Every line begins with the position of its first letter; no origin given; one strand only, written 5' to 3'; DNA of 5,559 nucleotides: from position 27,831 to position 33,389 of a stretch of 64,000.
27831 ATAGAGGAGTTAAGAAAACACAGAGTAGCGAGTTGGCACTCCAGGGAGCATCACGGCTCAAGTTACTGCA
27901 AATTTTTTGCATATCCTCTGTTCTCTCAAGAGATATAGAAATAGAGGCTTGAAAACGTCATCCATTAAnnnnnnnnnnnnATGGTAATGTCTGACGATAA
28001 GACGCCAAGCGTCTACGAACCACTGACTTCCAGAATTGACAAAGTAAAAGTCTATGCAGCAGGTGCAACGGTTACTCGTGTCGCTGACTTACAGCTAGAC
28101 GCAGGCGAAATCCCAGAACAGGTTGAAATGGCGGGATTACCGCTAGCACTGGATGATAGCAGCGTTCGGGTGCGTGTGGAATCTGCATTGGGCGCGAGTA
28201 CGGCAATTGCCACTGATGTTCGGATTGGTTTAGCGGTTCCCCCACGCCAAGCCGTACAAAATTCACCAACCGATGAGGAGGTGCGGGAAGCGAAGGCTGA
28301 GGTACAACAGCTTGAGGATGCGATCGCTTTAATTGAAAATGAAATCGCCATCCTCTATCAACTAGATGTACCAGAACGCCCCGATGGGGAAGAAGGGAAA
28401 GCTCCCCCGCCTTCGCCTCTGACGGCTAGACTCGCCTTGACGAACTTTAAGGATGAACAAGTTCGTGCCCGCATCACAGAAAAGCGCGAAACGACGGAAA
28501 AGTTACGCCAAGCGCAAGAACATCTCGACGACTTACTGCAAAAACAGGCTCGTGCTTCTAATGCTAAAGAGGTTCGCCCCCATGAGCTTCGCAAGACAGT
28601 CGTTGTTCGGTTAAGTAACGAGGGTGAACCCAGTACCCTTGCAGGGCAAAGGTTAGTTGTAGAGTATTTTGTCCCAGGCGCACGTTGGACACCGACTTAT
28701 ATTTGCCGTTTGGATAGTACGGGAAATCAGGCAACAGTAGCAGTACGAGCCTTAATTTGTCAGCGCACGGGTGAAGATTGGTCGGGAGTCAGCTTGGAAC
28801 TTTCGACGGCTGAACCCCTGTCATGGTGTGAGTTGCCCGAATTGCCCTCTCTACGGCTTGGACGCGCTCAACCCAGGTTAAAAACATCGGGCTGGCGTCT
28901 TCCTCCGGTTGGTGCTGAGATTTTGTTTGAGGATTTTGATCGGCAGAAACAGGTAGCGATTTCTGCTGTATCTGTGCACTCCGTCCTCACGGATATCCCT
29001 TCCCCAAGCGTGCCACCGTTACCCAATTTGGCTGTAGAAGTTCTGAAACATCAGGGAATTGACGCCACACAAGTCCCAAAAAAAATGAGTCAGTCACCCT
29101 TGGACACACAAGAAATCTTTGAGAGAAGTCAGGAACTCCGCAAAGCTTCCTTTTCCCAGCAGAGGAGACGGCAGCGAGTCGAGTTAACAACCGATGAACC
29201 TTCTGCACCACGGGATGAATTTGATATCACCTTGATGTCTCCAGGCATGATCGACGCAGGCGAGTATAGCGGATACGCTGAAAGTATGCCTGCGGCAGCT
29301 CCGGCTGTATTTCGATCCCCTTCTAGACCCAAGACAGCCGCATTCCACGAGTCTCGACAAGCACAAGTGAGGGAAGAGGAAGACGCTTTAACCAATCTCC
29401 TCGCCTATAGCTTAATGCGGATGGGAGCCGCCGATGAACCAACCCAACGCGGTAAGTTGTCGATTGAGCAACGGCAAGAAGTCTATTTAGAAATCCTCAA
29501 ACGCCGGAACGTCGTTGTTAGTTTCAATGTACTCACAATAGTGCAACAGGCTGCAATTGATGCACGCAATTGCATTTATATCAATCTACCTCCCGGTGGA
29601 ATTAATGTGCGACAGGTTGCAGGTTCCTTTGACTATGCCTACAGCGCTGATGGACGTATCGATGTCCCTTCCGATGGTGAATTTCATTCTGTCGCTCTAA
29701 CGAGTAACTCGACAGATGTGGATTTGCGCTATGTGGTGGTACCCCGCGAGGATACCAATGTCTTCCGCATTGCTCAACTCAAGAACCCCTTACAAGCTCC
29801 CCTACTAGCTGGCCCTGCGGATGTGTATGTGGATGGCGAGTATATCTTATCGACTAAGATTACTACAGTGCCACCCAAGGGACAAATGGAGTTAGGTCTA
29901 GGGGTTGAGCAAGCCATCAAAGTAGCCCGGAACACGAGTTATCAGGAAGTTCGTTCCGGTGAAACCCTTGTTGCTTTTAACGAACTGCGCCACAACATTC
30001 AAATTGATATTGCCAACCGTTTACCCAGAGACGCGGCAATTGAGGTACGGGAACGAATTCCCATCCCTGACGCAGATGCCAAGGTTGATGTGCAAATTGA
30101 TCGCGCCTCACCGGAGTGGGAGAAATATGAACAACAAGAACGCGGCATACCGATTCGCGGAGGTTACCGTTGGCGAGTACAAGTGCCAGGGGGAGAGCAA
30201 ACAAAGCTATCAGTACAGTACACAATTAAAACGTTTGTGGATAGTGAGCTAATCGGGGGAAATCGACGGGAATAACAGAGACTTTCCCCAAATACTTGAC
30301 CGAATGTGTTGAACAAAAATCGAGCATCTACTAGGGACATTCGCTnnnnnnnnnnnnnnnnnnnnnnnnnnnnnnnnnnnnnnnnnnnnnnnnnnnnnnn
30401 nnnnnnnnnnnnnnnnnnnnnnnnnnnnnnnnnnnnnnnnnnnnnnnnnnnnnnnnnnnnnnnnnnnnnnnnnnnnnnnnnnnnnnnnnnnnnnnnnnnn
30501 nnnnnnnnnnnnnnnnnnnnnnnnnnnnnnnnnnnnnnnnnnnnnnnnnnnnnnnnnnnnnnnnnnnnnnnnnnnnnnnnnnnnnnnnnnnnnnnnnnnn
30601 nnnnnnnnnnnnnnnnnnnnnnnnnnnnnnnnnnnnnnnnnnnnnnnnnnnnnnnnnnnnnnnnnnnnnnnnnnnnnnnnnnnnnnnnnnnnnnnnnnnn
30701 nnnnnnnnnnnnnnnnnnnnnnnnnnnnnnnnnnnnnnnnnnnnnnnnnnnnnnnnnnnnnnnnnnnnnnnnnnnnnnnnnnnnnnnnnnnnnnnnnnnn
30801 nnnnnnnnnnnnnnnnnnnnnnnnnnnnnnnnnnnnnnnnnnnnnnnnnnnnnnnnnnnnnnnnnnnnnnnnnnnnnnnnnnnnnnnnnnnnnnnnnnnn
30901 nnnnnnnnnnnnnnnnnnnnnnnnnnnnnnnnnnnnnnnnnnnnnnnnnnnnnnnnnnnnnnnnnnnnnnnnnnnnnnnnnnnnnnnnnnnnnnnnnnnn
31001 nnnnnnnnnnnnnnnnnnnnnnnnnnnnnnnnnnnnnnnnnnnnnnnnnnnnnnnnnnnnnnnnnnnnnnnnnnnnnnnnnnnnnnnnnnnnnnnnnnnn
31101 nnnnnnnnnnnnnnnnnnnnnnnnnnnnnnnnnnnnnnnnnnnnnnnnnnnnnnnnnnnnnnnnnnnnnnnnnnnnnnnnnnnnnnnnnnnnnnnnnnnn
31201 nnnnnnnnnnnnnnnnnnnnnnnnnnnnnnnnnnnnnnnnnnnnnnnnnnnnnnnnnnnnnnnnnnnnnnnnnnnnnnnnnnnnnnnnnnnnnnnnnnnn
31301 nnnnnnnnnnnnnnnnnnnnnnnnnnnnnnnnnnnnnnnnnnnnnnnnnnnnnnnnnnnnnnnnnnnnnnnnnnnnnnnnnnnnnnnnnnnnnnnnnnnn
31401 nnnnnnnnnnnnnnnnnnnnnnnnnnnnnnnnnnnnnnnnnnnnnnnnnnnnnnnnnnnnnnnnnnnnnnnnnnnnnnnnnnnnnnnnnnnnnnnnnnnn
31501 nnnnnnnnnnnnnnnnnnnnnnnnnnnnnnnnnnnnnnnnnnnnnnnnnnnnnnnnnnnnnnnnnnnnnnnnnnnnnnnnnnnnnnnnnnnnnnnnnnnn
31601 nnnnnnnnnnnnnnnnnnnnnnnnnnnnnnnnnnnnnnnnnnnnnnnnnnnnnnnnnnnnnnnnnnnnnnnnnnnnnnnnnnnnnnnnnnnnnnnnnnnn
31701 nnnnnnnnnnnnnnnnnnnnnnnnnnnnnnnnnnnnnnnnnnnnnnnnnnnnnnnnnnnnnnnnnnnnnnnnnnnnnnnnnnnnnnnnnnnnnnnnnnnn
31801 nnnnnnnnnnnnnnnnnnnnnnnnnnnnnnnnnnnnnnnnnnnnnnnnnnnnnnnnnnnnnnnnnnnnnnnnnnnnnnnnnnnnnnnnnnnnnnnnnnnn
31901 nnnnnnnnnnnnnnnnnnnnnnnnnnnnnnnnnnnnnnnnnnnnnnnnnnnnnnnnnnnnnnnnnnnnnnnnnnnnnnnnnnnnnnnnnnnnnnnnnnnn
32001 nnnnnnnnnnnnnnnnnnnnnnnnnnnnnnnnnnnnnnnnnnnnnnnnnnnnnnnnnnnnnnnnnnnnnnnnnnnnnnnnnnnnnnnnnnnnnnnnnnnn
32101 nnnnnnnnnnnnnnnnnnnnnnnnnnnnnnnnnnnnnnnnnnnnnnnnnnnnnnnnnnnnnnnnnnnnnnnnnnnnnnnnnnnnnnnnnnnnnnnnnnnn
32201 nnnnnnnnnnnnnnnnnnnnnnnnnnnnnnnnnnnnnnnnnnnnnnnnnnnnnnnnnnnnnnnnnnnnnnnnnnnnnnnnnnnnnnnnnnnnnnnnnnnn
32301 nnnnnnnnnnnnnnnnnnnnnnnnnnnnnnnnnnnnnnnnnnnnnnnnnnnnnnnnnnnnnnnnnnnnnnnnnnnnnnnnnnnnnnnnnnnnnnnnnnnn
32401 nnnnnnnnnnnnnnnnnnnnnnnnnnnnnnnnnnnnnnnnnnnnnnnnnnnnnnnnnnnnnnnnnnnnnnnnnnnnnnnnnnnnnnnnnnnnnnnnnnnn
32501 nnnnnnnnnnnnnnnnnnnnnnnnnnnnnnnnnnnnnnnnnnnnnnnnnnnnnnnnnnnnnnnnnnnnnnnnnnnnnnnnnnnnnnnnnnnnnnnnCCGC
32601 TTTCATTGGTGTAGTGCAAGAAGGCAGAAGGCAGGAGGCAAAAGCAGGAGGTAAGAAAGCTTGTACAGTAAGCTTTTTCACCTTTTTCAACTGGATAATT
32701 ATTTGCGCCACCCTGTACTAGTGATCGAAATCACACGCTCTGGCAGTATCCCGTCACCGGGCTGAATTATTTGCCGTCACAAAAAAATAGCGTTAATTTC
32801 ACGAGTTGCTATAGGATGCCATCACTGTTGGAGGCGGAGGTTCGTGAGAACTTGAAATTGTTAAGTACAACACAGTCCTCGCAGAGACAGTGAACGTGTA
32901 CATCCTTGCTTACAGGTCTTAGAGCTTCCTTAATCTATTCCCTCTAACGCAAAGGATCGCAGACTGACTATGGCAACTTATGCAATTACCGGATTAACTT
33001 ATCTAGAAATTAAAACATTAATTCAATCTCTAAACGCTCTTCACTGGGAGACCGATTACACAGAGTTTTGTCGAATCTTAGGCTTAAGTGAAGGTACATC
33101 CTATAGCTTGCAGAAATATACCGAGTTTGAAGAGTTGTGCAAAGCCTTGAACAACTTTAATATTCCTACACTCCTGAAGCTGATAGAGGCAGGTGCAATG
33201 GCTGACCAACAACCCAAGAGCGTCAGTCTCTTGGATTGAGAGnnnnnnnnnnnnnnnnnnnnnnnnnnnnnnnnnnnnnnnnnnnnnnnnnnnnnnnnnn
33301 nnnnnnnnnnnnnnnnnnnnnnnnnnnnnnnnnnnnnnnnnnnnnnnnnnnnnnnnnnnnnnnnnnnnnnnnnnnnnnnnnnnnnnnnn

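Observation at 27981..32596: Operon of two DUF4139/TIGR02231 paralogues flanking a pseudo-HPt helical protein, adjacent to a response regulator and a GAF hybrid kinase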

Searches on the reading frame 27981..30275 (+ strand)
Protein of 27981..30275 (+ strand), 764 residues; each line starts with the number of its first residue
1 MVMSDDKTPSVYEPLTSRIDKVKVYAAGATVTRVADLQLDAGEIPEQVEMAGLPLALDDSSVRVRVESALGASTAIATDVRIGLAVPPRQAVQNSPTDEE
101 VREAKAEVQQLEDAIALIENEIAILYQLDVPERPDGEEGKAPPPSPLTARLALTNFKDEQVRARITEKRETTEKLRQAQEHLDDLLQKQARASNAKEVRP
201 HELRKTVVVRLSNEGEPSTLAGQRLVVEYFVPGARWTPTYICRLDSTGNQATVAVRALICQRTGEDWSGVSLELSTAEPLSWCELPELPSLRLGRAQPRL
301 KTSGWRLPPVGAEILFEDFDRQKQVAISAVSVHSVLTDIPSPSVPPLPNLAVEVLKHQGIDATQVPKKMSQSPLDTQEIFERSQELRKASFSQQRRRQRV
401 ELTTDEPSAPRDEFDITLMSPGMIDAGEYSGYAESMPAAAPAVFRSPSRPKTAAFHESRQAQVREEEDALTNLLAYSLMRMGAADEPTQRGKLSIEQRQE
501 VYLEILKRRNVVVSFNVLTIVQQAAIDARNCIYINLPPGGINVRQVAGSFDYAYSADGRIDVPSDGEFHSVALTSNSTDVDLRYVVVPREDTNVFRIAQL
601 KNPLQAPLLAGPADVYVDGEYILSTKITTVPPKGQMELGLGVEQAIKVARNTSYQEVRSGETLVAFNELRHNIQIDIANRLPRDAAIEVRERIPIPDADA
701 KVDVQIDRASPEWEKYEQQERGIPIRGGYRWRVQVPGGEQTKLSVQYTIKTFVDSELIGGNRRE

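Call 3: search_protein_families(library=pfam, proteins=[window:27981-30275:+], max_evalue=0.1)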
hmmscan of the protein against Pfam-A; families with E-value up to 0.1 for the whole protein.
window:27981-30275:+ (764 aa): 2 families
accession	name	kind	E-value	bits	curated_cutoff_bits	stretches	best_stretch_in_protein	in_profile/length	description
PF13598.12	DUF4139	-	1.3e-32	113.7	31.8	1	226-750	2-202/205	Domain of unknown function (DUF4139)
PF13600.11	DUF4140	-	5.3e-15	56.1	27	1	22-124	1-90/98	N-terminal domain of unknown function (DUF4140)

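Call 4: search_protein_families(library=ncbifam, proteins=[window:27981-30275:+], max_evalue=0.1)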
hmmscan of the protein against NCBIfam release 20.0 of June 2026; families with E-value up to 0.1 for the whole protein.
window:27981-30275:+ (764 aa): 1 family
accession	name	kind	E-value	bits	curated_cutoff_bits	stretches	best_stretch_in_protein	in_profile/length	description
TIGR02231.1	TIGR02231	subfamily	9.2e-62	209.4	112.6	2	18-302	1-272/524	mucoidy inhibitor MuiA family protein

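Call 32: search_protein_families(library=padloc, proteins=[window:27981-30275:+], max_evalue=0.01)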
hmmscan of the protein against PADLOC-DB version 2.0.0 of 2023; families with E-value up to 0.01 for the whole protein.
window:27981-30275:+ (764 aa): 0 families

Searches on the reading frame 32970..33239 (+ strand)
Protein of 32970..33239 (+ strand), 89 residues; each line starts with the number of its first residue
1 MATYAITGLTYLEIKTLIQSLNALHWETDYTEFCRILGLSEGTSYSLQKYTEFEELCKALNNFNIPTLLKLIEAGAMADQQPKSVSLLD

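Call 3: search_protein_families(library=pfam, proteins=[window:32970-33239:+], max_evalue=0.1)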
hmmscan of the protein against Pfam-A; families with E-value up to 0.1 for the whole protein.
window:32970-33239:+ (89 aa): 2 families
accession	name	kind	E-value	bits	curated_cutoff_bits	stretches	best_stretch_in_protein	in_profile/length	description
PF08280.17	HTH_Mga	-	0.021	15.3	23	0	7-24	29-46/59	M protein trans-acting positive regulator (MGA) HTH domain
PF14579.12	HHH_6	-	0.092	13.4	25.6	0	48-79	49-82/90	Helix-hairpin-helix motif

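Call 4: search_protein_families(library=ncbifam, proteins=[window:32970-33239:+], max_evalue=0.1)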
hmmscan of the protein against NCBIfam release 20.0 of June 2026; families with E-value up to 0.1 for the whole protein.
window:32970-33239:+ (89 aa): 0 families

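Call 32: search_protein_families(library=padloc, proteins=[window:32970-33239:+], max_evalue=0.01)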
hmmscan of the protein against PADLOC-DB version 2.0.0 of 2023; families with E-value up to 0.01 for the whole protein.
window:32970-33239:+ (89 aa): 0 families
